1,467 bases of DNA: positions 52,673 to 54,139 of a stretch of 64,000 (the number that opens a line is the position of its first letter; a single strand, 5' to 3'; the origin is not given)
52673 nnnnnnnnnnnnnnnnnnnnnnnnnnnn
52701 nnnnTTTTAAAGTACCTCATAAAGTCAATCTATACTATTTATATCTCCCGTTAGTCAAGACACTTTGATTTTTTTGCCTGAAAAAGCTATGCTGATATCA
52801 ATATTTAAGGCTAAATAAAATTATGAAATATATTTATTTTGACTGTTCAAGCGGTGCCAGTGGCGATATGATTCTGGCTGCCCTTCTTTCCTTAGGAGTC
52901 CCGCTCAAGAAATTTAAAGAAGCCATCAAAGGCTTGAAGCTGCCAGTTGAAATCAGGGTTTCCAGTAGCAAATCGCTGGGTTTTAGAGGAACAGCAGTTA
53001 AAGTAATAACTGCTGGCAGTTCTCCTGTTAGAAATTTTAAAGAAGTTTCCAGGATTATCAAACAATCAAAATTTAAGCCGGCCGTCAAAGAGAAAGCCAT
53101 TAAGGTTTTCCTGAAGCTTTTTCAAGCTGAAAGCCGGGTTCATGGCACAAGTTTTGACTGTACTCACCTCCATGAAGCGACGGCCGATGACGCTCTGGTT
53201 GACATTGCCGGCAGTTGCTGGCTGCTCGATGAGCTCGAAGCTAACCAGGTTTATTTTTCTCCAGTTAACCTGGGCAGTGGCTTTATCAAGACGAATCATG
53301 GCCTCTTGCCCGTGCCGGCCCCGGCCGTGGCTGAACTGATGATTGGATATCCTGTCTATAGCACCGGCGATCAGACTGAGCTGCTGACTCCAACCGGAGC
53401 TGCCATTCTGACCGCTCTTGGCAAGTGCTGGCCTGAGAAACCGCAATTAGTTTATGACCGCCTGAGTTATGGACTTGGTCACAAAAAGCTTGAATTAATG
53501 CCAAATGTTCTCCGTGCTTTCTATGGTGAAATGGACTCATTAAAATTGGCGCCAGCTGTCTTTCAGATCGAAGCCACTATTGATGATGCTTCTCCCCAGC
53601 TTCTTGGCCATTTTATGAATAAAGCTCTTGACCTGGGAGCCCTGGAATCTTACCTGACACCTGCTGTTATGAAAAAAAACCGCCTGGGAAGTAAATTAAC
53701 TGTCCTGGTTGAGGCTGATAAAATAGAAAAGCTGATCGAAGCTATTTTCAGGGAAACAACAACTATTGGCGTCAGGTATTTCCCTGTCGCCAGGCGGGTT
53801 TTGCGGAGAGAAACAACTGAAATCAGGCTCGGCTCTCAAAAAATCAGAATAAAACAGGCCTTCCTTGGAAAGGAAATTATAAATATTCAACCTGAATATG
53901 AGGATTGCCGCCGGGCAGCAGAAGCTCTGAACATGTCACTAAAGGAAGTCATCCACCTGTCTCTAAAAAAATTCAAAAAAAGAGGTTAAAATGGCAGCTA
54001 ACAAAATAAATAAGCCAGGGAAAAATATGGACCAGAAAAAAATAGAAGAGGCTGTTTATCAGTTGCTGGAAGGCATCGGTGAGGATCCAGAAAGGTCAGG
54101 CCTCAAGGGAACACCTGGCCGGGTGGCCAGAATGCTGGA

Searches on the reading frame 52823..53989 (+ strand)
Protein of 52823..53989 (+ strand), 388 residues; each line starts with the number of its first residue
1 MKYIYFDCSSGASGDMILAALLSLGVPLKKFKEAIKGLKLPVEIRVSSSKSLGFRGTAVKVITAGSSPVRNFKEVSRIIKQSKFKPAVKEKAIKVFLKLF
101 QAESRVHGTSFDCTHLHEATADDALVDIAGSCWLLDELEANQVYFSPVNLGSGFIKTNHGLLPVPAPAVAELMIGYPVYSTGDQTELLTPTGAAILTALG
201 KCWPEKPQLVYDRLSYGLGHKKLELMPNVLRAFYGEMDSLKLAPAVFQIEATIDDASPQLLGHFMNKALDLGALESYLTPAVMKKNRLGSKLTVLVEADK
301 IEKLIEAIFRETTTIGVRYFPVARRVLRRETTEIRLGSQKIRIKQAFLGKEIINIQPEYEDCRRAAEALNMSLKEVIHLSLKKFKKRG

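Call 7: search_protein_families(library=ncbifam, proteins=[window:52823-53989:+])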
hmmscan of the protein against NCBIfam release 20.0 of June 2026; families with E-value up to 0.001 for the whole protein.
window:52823-53989:+ (388 aa): 2 families
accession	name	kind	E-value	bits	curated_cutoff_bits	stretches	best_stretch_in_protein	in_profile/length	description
TIGR00299.2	nickel_LarC1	equivalog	4e-54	182.8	90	1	70-233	1-164/165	nickel pincer cofactor biosynthesis protein LarC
NF052512.1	nickel_LarC2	equivalog_domain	4.4e-39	133.2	50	1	246-363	1-118/118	nickel pincer cofactor biosynthesis protein LarC2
